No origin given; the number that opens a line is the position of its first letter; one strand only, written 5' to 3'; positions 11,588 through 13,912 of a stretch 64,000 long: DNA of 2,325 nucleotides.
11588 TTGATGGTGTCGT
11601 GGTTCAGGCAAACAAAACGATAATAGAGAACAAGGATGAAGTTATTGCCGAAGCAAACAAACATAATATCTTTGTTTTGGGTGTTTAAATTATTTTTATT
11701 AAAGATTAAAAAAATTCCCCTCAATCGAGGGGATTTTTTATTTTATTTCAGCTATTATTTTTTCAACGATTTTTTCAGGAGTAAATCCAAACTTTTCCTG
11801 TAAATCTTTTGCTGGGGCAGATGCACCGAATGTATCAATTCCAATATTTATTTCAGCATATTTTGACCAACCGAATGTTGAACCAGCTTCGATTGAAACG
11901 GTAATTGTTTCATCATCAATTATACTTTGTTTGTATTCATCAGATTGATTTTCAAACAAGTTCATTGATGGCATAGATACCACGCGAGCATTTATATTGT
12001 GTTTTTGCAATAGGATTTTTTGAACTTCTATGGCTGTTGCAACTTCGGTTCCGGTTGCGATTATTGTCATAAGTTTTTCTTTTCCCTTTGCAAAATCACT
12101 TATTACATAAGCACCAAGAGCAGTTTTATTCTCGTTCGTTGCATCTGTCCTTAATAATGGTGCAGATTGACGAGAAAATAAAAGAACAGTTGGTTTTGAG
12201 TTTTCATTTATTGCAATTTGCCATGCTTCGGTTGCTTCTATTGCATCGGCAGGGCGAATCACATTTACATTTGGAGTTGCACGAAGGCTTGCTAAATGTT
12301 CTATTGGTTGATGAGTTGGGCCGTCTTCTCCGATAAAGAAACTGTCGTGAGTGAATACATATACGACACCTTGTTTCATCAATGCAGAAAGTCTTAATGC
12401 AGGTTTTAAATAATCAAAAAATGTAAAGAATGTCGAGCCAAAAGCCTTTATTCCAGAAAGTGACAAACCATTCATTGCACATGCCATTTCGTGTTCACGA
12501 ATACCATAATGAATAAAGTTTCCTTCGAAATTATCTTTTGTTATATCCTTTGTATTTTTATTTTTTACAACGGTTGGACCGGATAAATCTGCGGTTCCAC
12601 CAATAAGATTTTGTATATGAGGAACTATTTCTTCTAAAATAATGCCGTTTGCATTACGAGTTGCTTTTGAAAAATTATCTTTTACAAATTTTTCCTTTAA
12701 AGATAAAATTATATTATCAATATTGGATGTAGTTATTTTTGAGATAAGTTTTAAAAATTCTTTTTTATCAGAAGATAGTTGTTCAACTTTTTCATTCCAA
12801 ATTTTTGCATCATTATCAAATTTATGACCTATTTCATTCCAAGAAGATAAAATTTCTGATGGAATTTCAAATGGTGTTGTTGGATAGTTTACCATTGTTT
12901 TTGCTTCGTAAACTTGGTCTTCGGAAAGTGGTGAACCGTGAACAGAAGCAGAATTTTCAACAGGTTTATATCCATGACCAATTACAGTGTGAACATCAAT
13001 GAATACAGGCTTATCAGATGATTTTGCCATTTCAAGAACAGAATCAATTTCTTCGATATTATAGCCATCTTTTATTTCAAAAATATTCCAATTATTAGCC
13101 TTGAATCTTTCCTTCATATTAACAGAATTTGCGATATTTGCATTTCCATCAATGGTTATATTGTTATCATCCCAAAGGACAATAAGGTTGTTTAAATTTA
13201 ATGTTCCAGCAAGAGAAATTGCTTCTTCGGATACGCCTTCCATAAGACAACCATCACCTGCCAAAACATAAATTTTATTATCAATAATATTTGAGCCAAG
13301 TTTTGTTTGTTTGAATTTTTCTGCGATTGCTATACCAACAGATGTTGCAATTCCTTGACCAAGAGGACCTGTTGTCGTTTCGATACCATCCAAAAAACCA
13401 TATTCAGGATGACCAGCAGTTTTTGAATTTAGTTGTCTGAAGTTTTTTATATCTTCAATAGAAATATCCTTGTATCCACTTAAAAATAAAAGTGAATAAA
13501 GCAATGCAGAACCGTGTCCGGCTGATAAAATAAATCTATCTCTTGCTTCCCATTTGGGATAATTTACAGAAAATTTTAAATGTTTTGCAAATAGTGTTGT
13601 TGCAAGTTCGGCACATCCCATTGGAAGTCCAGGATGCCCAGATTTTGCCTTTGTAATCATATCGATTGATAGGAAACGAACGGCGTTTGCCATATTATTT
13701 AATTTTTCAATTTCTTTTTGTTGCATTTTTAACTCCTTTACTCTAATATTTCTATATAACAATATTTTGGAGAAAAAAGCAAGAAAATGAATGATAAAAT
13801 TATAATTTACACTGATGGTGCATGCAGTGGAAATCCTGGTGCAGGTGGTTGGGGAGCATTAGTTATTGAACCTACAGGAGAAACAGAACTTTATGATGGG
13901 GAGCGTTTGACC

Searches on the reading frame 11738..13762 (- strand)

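Call 97: search_protein_families(library=pfam, proteins=[window:11738-13762:-], max_evalue=0.001)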
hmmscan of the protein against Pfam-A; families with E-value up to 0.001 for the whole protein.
window:11738-13762:- (674 aa): 6 families
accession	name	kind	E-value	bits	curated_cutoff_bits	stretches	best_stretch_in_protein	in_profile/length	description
PF00456.26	Transketolase_N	-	6.1e-116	387.5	22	1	23-337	4-322/334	Transketolase, thiamine diphosphate binding domain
PF02779.29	Transket_pyr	-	1.4e-47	162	27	1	367-534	4-172/174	Transketolase, pyrimidine binding domain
PF22613.1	Transketolase_C_1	-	5.9e-35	120.3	27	1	550-661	1-113/113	Transketolase-like TK C-terminal domain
PF13292.11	DXP_synthase_N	-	1.9e-09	37.7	21.2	1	13-207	10-178/274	1-deoxy-D-xylulose-5-phosphate synthase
PF02780.25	Transketolase_C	-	2.4e-09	37.6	25.9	1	562-665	9-124/124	Transketolase, C-terminal domain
PF02775.26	TPP_enzyme_C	-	2.5e-05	24.6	21.9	1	123-257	21-151/151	Thiamine pyrophosphate enzyme, C-terminal TPP binding domain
